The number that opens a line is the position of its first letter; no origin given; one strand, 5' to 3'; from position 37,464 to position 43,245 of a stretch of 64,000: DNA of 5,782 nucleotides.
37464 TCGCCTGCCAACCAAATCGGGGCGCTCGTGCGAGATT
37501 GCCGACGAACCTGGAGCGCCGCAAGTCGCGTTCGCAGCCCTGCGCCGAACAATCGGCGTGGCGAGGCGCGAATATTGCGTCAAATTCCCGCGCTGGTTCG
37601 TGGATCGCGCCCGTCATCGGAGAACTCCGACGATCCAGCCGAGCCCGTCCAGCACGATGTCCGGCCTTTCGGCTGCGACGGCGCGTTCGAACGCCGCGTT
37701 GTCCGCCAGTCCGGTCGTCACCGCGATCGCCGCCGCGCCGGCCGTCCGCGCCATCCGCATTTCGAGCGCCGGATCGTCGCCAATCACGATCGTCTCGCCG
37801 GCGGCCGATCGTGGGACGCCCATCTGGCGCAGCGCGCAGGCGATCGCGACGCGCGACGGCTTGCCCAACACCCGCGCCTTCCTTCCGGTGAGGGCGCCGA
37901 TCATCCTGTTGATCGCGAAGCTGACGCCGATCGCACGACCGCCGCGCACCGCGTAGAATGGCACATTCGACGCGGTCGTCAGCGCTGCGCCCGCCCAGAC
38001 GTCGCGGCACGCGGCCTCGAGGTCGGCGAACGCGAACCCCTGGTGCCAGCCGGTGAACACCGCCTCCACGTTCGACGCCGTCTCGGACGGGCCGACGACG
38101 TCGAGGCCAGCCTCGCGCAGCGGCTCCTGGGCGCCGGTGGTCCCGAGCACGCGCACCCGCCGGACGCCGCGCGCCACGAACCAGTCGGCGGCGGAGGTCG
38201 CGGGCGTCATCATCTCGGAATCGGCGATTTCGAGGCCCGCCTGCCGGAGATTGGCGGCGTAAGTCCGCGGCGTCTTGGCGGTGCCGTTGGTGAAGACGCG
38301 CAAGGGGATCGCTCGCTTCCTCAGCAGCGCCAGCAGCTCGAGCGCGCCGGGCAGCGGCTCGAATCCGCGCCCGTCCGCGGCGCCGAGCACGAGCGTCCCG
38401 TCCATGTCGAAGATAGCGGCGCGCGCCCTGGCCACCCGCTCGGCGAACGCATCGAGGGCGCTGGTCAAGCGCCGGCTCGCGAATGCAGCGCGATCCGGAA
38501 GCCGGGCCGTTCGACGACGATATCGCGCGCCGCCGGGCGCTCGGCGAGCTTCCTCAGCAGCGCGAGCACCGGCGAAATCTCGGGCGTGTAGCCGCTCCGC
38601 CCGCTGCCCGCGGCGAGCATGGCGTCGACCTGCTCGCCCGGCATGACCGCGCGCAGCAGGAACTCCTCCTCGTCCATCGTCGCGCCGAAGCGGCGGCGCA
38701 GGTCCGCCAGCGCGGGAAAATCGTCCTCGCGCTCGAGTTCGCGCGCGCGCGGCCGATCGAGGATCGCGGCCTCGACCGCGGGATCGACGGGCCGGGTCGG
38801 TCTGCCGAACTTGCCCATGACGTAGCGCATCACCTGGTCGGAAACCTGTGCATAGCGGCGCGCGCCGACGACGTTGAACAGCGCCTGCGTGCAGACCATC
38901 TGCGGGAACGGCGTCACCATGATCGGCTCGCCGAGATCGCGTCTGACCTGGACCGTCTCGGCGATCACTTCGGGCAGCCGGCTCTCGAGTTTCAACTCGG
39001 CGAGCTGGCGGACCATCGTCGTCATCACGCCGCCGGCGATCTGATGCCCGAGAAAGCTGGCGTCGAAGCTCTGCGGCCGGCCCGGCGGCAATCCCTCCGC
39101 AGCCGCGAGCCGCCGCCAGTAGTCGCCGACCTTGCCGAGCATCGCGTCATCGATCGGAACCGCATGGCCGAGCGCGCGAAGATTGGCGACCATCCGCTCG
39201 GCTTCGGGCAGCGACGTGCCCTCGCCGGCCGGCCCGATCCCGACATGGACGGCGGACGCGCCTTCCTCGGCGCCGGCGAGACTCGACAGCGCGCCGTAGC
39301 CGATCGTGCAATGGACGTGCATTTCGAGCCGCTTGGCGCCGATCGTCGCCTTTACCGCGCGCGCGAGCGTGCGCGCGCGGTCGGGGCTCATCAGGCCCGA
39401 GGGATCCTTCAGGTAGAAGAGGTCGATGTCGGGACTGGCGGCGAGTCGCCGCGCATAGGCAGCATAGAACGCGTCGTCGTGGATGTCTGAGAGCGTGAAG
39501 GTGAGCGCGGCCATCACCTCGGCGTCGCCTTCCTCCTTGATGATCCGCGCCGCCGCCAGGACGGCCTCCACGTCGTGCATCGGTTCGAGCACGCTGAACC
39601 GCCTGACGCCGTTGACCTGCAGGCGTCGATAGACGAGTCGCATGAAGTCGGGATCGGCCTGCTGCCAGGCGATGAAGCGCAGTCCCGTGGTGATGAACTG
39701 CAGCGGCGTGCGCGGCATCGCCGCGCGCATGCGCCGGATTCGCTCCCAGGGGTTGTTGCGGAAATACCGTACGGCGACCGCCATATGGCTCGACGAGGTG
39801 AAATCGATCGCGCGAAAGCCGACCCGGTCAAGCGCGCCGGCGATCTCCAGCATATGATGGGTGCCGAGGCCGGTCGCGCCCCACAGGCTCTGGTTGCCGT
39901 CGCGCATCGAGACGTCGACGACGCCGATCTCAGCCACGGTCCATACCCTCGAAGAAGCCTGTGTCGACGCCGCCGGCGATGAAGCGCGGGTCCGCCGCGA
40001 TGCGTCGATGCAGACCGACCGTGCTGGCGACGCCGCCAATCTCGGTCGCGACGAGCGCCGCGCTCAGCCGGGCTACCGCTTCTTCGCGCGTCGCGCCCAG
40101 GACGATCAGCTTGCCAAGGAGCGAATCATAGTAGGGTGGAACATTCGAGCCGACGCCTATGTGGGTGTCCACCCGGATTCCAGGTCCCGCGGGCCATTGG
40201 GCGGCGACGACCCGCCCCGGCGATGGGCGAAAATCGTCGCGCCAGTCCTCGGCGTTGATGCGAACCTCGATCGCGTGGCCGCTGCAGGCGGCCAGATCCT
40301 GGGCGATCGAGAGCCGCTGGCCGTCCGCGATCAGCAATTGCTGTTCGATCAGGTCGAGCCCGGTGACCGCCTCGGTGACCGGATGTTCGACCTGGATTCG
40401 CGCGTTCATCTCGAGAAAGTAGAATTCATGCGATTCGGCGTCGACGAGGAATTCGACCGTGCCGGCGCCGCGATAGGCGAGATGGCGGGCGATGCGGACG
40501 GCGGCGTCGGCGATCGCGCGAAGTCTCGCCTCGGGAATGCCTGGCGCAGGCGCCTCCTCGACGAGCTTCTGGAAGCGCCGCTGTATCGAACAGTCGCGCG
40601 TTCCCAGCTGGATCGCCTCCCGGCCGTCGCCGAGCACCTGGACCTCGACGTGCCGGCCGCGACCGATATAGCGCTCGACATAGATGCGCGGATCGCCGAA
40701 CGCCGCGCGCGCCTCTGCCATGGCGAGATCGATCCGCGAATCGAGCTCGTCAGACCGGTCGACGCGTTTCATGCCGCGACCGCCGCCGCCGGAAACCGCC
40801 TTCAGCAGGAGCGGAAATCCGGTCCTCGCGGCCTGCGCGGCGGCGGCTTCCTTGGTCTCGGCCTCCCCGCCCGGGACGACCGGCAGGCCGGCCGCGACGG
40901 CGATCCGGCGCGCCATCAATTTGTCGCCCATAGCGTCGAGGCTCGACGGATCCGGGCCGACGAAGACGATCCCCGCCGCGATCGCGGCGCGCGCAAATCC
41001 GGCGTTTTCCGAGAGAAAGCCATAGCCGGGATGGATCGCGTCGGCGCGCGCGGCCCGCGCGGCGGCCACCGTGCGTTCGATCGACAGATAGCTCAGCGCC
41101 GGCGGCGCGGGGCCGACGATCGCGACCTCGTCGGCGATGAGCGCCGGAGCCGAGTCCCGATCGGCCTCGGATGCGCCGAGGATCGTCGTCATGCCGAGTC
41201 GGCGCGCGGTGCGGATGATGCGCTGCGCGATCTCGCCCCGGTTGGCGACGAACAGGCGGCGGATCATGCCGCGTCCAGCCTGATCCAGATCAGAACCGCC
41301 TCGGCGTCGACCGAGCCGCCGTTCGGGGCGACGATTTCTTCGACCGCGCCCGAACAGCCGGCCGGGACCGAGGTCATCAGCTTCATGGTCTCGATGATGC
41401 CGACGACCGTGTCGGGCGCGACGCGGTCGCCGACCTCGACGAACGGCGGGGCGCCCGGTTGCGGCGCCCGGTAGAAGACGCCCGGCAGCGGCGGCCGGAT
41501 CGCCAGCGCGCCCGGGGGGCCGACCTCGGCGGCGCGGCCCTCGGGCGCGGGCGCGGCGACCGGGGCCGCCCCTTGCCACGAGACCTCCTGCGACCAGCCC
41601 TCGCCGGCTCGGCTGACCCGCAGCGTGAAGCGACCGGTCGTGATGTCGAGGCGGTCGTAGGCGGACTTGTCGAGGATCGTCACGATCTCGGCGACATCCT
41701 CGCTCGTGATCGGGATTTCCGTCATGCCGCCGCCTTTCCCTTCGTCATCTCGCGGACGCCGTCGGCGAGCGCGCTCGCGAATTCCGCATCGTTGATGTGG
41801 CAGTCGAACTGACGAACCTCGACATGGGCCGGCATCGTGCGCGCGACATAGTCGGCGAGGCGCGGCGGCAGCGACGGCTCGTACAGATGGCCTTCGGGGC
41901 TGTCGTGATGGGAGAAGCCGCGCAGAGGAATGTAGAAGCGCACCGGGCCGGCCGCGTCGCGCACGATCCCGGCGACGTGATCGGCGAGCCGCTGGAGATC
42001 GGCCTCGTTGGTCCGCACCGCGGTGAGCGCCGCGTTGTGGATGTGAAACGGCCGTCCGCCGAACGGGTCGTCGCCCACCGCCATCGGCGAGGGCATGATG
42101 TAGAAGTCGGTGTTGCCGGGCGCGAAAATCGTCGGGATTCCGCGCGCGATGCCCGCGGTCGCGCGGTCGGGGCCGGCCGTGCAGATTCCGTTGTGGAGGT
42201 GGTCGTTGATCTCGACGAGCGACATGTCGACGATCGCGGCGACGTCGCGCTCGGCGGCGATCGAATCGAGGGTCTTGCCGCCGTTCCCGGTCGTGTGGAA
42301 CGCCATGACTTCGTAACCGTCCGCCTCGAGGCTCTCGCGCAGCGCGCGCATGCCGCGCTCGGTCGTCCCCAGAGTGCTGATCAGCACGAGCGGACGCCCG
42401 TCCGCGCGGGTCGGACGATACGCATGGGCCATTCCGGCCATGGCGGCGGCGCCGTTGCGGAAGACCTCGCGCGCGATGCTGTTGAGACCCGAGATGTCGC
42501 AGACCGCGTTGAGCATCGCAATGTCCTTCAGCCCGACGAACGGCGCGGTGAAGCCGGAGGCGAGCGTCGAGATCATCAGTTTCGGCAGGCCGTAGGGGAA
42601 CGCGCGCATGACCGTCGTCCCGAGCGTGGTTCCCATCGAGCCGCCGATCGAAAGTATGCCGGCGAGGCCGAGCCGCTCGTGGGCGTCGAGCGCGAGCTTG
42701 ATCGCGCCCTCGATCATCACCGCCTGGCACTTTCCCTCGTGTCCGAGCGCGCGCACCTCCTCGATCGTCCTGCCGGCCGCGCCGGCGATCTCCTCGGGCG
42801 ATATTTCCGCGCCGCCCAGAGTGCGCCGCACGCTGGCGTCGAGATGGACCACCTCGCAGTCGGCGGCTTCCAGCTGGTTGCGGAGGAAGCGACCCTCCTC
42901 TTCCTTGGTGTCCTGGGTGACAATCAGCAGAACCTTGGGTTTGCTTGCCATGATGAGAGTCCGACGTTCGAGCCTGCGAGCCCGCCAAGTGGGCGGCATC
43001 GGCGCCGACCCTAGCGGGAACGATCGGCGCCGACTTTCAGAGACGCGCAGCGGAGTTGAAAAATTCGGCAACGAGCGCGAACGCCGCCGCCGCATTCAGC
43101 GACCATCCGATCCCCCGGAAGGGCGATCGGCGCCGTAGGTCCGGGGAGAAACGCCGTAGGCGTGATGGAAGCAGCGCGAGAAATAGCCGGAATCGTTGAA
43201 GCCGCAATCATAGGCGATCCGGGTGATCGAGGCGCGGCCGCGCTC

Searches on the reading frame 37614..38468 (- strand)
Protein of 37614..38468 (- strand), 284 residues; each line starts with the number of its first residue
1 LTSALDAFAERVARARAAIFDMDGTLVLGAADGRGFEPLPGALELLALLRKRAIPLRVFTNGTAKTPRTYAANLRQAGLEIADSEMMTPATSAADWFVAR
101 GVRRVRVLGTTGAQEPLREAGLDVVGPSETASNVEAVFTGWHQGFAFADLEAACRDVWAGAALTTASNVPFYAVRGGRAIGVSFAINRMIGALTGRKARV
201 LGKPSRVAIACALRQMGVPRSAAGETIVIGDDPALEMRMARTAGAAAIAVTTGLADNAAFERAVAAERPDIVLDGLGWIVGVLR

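Call 22: search_protein_families(library=pfam, proteins=[window:37614-38468:-], max_evalue=0.001)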
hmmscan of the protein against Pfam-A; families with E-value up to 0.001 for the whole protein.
window:37614-38468:- (284 aa): 4 families
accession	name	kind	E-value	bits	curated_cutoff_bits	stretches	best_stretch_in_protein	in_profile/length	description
PF13344.12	Hydrolase_6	-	7.4e-21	74.5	27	1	19-122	2-100/101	Haloacid dehalogenase-like hydrolase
PF13242.12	Hydrolase_like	-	1.7e-12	47.5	22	1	200-277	1-73/75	HAD-hyrolase-like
PF00702.32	Hydrolase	-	6.6e-11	43.4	26.4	1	16-244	2-191/191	haloacid dehalogenase-like hydrolase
PF13419.12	HAD_2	-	7.1e-06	26.7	23.8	0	185-250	117-178/178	Haloacid dehalogenase-like hydrolase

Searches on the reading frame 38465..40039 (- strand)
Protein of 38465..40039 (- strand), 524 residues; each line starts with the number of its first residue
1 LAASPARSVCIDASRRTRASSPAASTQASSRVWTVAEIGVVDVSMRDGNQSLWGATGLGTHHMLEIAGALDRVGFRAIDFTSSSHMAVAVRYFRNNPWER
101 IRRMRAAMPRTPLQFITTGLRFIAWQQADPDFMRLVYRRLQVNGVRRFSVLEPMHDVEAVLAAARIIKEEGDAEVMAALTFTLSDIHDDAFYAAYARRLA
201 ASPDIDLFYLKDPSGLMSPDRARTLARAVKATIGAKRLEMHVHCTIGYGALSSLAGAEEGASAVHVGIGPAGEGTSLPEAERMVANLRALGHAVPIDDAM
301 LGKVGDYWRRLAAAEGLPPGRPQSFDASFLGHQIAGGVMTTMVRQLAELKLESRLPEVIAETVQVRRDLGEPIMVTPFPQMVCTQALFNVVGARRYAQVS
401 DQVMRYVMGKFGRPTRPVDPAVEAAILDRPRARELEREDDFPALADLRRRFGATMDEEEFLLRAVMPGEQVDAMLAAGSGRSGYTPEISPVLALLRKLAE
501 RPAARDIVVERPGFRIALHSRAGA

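Call 22: search_protein_families(library=pfam, proteins=[window:38465-40039:-], max_evalue=0.001)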
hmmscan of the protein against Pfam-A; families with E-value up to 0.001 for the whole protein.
window:38465-40039:- (524 aa): 2 families
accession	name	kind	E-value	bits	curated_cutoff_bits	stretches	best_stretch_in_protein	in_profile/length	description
PF02436.23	PYC_OADA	-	1.3e-22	81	27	1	332-468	4-155/201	Conserved carboxylase domain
PF00682.25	HMGL-like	-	6.6e-13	49.1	29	1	157-300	115-252/260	HMGL-like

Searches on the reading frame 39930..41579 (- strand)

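Call 22: search_protein_families(library=pfam, proteins=[window:39930-41579:-], max_evalue=0.001)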
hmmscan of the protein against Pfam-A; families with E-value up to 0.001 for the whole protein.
window:39930-41579:- (549 aa): 6 families
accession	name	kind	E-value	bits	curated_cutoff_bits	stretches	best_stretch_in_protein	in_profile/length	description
PF02786.22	CPSase_L_D2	-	5.7e-66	222.5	19.8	1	219-424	1-209/211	Carbamoyl-phosphate synthase L chain, ATP binding domain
PF00289.28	Biotin_carb_N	-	1.3e-37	129.1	25.5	1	105-213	1-109/110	Biotin carboxylase, N-terminal domain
PF02785.25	Biotin_carb_C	-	3.6e-34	117.6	32.4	1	438-544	1-107/108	Biotin carboxylase C-terminal domain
PF07478.18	Dala_Dala_lig_C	-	1.7e-11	44.4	24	1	240-393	22-174/204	D-ala D-ala ligase C-terminus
PF02222.28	ATP-grasp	-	2.1e-06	28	27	1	229-391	5-159/179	ATP-grasp domain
PF02655.19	ATP-grasp_3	-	5e-05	23.9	23.2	1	236-396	19-158/160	ATP-grasp domain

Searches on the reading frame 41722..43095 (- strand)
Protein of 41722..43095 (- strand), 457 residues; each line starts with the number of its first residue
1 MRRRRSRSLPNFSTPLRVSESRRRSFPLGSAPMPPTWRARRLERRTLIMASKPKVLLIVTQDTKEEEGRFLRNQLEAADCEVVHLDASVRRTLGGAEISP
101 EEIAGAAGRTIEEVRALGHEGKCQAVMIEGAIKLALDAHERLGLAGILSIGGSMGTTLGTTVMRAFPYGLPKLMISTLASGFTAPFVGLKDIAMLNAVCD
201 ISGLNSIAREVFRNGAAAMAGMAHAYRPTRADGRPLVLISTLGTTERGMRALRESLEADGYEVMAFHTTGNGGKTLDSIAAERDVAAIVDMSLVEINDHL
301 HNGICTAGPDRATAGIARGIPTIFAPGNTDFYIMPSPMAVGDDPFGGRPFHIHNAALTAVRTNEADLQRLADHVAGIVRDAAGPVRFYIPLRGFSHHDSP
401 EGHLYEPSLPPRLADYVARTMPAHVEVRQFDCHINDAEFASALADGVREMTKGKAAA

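Call 22: search_protein_families(library=pfam, proteins=[window:41722-43095:-], max_evalue=0.001)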
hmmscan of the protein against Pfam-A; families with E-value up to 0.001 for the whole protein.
window:41722-43095:- (457 aa): 2 families
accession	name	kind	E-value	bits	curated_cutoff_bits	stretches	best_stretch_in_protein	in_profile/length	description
PF23189.1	UPF0261_C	-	1.9e-59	201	27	1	234-450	1-217/218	Uncharacterised protein family (UPF0261) C-terminal domain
PF06792.17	UPF0261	-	4.3e-55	186.8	27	1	53-227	1-175/176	Uncharacterised protein family (UPF0261) N-terminal domain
